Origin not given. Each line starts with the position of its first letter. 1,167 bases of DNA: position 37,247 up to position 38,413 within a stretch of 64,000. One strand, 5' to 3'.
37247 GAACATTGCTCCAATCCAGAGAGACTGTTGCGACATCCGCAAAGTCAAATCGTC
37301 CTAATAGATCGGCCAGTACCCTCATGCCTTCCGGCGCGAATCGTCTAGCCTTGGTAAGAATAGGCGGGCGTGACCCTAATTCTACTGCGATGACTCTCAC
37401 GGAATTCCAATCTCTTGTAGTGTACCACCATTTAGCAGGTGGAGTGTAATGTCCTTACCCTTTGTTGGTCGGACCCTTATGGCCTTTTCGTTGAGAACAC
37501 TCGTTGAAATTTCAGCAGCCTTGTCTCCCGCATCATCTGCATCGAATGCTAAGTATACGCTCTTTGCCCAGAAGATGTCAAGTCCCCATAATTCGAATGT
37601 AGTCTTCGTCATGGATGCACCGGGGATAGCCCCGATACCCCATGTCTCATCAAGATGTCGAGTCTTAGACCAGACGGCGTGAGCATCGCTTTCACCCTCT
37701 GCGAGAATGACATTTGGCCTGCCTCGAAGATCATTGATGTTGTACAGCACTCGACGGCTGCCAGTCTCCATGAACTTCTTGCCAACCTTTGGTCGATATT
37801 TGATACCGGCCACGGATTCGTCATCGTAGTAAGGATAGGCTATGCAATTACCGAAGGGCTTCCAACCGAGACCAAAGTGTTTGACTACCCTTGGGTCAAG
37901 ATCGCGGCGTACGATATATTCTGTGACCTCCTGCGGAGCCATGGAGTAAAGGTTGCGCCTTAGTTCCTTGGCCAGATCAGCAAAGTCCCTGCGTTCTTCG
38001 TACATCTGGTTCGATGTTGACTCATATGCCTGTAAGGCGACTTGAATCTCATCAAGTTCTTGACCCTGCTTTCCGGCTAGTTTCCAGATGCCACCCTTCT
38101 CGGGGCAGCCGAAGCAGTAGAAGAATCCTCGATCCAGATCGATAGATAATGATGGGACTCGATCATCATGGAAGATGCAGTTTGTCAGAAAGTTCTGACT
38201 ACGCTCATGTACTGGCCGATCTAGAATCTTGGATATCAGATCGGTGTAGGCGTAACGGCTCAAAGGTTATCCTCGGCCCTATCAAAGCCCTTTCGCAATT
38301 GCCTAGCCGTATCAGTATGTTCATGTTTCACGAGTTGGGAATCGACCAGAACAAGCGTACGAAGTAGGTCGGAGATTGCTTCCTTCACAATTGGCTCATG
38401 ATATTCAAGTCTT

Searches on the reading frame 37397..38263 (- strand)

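Call 35: search_protein_families(library=pfam, proteins=[window:37397-38263:-], max_evalue=0.01)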
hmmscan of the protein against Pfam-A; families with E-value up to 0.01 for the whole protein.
window:37397-38263:- (288 aa): 3 families
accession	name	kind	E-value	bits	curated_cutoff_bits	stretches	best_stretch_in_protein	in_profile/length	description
PF01807.25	Zn_ribbon_DnaG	-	2.7e-10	40.3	24.9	1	18-62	25-69/98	CHC2 zinc finger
PF13155.12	Toprim_2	-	3e-06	27.9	22.1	1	186-271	1-83/88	Toprim-like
PF08275.17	DNAG_N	-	0.0063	17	26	0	104-182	5-89/128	DNA primase catalytic core, N-terminal domain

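Call 36: search_protein_families(library=phrogs, proteins=[window:37397-38263:-], max_evalue=0.001)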
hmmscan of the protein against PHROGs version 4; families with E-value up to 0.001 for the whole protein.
window:37397-38263:- (288 aa): 9 families
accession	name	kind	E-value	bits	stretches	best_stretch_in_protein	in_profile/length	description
phrog_47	-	DNA, RNA and nucleotide metabolism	1.8e-28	100.6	1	8-272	32-318/947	DNA primase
phrog_239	-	DNA, RNA and nucleotide metabolism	1.3e-24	88.2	1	28-285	44-304/801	DNA primase/helicase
phrog_6444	-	DNA, RNA and nucleotide metabolism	2.8e-17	63.8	1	22-182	33-214/577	DNA primase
phrog_360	-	DNA, RNA and nucleotide metabolism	1.2e-09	39.3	1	17-85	22-88/133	DNA primase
phrog_2304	-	DNA, RNA and nucleotide metabolism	2.6e-08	35.1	1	28-72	36-80/133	DNA primase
phrog_18097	-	DNA, RNA and nucleotide metabolism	3.1e-06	27.9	1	21-63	29-71/199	DNA primase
phrog_11992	-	unknown function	7.9e-06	27.2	1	27-65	30-66/177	-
phrog_849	-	DNA, RNA and nucleotide metabolism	4.7e-05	23.5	1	104-273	139-325/435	DNA primase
phrog_5311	-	DNA, RNA and nucleotide metabolism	0.00077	18.8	1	19-65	92-142/692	helicase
